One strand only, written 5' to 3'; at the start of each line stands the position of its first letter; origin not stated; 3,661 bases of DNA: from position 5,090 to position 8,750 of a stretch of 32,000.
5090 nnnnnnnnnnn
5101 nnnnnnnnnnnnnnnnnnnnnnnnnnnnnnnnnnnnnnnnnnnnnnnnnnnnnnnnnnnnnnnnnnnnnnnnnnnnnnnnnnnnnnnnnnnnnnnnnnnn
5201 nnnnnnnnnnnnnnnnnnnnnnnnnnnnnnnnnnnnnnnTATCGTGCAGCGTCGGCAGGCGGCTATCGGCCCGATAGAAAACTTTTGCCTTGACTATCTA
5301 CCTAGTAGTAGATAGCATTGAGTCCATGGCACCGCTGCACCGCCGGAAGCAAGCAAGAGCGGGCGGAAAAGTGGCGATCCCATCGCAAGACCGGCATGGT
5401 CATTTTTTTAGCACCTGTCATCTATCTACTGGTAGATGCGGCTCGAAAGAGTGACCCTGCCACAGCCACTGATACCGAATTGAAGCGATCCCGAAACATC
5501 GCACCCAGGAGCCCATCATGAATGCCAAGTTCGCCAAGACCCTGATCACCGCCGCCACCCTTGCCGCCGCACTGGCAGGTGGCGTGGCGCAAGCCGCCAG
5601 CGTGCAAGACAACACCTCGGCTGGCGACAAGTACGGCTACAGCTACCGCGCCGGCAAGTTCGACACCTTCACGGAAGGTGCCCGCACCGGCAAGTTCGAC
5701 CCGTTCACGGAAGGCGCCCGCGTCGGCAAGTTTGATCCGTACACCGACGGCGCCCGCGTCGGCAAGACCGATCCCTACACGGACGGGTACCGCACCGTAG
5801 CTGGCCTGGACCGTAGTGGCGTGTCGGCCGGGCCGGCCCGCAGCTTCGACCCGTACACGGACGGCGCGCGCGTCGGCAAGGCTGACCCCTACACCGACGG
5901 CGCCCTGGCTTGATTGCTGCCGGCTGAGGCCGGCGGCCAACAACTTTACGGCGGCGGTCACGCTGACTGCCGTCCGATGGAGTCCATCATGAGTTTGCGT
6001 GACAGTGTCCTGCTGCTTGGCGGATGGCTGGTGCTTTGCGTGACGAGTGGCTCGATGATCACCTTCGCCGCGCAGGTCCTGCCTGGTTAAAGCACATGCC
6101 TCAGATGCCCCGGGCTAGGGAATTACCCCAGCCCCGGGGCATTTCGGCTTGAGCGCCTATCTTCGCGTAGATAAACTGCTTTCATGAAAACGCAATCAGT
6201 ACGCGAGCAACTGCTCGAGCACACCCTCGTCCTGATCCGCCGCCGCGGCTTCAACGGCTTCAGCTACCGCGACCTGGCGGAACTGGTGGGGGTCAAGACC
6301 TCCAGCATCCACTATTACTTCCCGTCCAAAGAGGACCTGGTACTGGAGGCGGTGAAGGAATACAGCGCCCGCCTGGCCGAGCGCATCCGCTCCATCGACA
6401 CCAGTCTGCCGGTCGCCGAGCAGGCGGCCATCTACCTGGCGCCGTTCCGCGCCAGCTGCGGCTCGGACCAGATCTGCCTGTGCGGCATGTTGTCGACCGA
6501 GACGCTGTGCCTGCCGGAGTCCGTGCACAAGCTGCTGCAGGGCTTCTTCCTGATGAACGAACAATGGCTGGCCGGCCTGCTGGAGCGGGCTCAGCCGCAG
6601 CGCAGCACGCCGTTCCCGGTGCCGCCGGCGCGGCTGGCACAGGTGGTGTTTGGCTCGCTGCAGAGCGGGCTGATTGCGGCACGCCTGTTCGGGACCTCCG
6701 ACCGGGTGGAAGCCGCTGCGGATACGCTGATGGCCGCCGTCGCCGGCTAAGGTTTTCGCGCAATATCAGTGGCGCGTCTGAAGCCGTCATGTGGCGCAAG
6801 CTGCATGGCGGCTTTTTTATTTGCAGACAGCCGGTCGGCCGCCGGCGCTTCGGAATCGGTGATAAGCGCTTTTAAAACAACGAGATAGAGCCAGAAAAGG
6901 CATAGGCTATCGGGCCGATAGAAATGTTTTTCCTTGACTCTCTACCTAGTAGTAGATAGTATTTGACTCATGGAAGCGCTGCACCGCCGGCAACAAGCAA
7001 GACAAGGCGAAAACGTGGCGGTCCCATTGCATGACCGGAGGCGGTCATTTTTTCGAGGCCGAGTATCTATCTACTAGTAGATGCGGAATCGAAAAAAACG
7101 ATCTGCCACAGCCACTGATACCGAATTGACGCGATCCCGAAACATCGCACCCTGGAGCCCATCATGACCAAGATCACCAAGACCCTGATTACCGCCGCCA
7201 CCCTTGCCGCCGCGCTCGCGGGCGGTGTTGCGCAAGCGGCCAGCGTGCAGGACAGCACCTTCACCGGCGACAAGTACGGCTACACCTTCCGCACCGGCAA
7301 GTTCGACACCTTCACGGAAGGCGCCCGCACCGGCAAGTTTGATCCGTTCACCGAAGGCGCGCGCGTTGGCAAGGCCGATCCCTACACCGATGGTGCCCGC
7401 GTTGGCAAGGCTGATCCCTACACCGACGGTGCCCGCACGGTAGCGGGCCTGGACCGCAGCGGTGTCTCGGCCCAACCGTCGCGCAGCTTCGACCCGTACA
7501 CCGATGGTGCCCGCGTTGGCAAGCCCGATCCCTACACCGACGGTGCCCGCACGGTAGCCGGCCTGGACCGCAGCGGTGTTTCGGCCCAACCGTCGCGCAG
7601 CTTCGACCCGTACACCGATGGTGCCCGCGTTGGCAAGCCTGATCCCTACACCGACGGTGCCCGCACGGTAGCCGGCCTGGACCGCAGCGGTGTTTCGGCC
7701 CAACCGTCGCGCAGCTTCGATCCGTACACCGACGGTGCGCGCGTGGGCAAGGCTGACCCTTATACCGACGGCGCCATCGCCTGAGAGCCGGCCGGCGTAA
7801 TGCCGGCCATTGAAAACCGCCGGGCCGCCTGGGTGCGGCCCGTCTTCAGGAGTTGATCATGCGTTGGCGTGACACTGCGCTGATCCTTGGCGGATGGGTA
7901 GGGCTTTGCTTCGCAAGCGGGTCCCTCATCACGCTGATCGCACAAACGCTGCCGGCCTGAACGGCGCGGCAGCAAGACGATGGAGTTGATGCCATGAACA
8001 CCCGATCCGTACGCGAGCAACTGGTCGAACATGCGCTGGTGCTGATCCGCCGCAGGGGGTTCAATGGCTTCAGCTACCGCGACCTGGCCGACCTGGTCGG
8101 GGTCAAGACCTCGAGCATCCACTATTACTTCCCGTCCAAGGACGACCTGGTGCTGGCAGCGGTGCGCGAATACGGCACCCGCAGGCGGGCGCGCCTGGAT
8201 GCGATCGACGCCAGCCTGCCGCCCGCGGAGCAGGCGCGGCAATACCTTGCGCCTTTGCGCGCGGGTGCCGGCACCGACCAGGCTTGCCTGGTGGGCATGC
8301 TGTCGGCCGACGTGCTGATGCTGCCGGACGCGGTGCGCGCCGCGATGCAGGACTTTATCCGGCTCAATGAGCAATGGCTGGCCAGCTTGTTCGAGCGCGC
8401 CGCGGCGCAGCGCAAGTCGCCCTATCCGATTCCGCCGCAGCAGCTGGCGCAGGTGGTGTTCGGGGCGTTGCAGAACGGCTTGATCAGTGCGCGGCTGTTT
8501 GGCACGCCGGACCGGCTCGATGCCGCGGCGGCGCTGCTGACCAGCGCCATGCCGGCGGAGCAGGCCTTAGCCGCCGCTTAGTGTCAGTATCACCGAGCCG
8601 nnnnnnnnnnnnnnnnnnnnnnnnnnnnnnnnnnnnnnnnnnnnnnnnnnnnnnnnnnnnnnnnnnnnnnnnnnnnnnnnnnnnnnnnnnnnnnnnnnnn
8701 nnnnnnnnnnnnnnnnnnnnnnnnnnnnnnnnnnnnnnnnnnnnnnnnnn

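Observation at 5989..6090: Unannotated conserved 33-aa transmembrane micro-ORF downstream of each repeat-protein gene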

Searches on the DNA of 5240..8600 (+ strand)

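Call 13: search_dna_similar(query=window:5240-8600:+, collection=plasmids, mode=near, max_rows=30)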
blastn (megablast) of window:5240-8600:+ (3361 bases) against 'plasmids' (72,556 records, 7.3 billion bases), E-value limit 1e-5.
Records with a match: 4; places in all: 6; records where one place covers at least 80% of the query: 0.
Best place of each record, by identity: 80-90% 2; 60-80% 2.
By first word of the organism name: Cupriavidus 4.
By predicted mobility (MOB-suite, as given by PLSDB): mobilizable 3; non-mobilizable 1.
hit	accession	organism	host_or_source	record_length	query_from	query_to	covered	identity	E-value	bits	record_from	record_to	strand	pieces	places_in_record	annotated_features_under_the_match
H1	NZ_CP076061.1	Cupriavidus sp. EM10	Pure-cultured cell,sewage water sludge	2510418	918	1498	17%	78.0%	7e-94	353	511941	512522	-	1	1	none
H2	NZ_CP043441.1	Cupriavidus campinensis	cell culture,soil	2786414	918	1490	17%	77.0%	2e-84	322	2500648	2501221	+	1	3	none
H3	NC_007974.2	Cupriavidus metallidurans CH34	-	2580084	2752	2924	5%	81.8%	2e-30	143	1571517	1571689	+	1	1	none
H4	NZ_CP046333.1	Cupriavidus metallidurans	sedimentation pond in a zinc factory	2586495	2752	2924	5%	81.8%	2e-30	143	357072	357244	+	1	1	none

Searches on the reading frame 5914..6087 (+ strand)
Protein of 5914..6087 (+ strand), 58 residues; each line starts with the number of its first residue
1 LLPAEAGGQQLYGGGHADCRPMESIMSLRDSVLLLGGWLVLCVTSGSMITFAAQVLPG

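Call 36: find_homologous_proteins(query=A4, max_evalue=10)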
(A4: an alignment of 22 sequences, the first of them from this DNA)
Query A4 (22 sequences) (58 aa, profile of the alignment): 60 proteins with E <= 10 among 8000 candidates.
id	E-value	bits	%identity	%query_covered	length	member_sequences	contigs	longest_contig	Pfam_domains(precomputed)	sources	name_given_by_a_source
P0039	1.1e-15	75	70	57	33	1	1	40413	-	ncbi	-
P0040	2.5e-15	73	66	55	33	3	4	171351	-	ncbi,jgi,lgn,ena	-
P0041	5.8e-15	72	53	55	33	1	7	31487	-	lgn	-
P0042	1.5e-14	71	61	57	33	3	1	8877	-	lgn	-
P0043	4.4e-14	69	59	55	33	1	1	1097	-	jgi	jgi:hypothetical protein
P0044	4.4e-14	69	52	57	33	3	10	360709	-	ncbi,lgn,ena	-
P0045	4.5e-14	69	53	55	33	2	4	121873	-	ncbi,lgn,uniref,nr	ncbi:hypothetical protein LMG32289_06313 [Cupriavidus pampae]|uniref:DUF2474 domain-containing prote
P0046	6.1e-14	69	55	57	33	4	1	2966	-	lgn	-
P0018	8.2e-14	69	56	55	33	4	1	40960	-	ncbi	-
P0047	1.6e-13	68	84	84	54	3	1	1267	-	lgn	-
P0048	1.9e-13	67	97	100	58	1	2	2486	-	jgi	jgi:hypothetical protein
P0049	2.3e-13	67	81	100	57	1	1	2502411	-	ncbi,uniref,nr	ncbi:hypothetical protein RALTA_B1062 [Cupriavidus taiwanensis LMG 19424]|uniref:Uncharacterized pro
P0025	2.5e-13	67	63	55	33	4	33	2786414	-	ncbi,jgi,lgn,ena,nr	ncbi:hypothetical protein LMG19282_01054 [Cupriavidus campinensis]|nr:hypothetical protein LMG19282_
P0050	5.6e-13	66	44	55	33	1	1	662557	-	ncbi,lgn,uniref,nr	ncbi:hypothetical protein EV147_2689 [Cupriavidus agavae]|uniref:DUF2474 domain-containing protein n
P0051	6.5e-13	66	56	55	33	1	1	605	-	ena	-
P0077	1.7e-10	58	41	55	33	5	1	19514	-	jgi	-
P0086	5.1e-9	53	63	28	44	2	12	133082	-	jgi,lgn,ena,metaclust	metaclust:\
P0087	2.0e-8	51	62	22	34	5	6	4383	-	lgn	-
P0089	3.7e-8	50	42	57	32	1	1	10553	-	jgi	jgi:hypothetical protein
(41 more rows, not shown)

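Call 45: find_encoding_contigs(protein=P0086, flank=4000, max_places=3)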
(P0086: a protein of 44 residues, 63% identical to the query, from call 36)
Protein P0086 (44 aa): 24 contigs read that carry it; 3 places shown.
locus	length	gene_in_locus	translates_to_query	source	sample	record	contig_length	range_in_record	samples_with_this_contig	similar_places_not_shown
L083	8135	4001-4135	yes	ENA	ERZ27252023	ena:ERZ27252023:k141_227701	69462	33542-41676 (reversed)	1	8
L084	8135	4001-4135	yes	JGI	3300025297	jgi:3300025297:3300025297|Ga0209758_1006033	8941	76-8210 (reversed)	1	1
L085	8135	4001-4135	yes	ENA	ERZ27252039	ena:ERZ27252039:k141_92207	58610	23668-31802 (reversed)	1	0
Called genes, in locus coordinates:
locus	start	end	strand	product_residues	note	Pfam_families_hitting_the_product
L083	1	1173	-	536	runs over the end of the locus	PF07690:MFS_1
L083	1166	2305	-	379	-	PF25919:BSH_CusB (faint), PF25917:BSH_RND, PF25963:Beta-barrel_AAEA (weak)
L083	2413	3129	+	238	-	PF00440:TetR_N, PF09209:CecR_C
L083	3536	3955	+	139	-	-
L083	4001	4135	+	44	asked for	-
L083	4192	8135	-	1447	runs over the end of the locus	PF08448:PAS_4 (faint), PF13185:GAF_2, PF00512:HisKA, PF02518:HATPase_c, PF00072:Response_reg, PF08447:PAS_3, PF02518:HATPase_c, PF00072:Response_reg, +1 more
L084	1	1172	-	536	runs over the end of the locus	PF07690:MFS_1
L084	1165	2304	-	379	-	PF25919:BSH_CusB (faint), PF25917:BSH_RND, PF25963:Beta-barrel_AAEA (weak)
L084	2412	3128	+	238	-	PF00440:TetR_N, PF09209:CecR_C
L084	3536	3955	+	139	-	-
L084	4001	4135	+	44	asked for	-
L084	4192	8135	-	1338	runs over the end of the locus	?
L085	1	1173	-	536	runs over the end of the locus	PF07690:MFS_1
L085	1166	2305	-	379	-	PF25919:BSH_CusB (faint), PF25917:BSH_RND, PF25963:Beta-barrel_AAEA (weak)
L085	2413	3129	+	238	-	PF00440:TetR_N, PF09209:CecR_C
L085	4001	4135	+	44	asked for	-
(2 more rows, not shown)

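Call 46: find_encoding_contigs(protein=P0077, flank=4000, max_places=3)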
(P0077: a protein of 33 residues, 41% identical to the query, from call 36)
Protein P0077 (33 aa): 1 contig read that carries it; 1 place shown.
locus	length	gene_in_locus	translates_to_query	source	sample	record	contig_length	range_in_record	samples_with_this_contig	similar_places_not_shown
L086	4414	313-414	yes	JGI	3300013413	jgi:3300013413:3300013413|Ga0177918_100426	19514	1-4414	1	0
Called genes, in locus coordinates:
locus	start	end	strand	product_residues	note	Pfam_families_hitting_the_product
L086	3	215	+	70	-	?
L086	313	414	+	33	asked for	-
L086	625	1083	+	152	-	-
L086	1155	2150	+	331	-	PF06629:MipA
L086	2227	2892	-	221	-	PF02129:Peptidase_S15 (faint), PF12146:Hydrolase_4, PF00561:Abhydrolase_1 (weak)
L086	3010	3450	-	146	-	-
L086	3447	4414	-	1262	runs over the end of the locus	PF12951:PATR, PF03212:Pertactin, PF18883:AC_1, PF03797:Autotransporter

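Call 47: find_encoding_contigs(protein=P0089, flank=4000, max_places=3)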
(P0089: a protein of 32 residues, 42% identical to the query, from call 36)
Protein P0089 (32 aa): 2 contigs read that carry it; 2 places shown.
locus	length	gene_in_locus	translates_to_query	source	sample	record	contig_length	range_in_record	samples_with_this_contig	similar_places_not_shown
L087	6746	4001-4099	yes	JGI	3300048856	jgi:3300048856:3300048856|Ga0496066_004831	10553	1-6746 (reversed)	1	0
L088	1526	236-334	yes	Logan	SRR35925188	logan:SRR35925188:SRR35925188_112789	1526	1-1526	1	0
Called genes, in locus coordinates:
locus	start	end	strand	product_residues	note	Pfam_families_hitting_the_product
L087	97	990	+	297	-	PF00126:HTH_1, PF03466:LysR_substrate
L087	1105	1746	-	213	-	PF01966:HD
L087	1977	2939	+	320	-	PF01965:DJ-1_PfpI, PF00165:HTH_AraC (faint), PF12833:HTH_18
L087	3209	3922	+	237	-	-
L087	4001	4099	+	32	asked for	-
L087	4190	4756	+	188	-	PF00440:TetR_N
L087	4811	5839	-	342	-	PF11168:DUF2955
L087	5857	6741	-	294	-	PF25954:Beta-barrel_RND_2, PF25963:Beta-barrel_AAEA (weak)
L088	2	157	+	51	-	?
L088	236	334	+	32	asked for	-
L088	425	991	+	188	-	PF00440:TetR_N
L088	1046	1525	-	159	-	?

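Call 81: find_encoding_contigs(protein=P0087, flank=3000, max_places=4)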
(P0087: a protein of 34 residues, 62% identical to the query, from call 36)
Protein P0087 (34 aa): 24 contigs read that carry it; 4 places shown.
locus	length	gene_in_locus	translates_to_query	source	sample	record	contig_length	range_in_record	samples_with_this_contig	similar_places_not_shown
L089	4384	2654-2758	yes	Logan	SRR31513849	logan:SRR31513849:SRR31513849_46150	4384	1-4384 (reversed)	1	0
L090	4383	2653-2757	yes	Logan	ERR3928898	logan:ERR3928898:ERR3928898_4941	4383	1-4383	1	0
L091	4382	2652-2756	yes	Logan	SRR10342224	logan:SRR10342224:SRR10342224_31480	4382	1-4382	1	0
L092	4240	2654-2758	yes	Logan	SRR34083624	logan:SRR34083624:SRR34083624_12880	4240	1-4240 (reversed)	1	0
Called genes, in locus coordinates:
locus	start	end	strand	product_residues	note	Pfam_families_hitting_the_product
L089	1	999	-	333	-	?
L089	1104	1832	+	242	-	PF00440:TetR_N, PF09209:CecR_C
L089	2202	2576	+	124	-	-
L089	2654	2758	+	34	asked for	-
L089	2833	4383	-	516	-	?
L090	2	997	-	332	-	?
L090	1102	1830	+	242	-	PF00440:TetR_N, PF09209:CecR_C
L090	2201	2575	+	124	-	-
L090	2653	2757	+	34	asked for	-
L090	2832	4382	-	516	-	?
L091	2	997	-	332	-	?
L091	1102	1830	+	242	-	PF00440:TetR_N, PF09209:CecR_C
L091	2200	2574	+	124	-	-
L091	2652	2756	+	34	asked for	-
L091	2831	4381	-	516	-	?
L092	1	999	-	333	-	?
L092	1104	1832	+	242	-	PF00440:TetR_N, PF09209:CecR_C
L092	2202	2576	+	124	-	-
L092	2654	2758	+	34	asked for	-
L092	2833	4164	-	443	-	PF02518:HATPase_c, PF00072:Response_reg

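Call 82: find_encoding_contigs(protein=P0041, flank=3000, max_places=4)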
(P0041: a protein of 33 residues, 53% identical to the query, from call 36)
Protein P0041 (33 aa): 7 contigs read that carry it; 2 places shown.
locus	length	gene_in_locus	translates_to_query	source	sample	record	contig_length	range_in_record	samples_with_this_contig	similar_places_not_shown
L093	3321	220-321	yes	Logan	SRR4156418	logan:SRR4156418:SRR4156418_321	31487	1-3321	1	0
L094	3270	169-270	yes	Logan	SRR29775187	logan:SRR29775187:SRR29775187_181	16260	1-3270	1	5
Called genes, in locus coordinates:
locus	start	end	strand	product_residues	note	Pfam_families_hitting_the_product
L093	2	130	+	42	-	?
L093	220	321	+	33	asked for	-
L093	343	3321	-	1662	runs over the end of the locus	PF13185:GAF_2, PF00512:HisKA, PF02518:HATPase_c, PF00072:Response_reg, PF01590:GAF, PF13185:GAF_2, PF08447:PAS_3, PF02518:HATPase_c, +3 more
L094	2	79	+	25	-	?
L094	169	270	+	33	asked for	-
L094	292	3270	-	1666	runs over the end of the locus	PF13185:GAF_2, PF00512:HisKA, PF02518:HATPase_c, PF00072:Response_reg, PF01590:GAF, PF13185:GAF_2, PF08447:PAS_3, PF02518:HATPase_c, +3 more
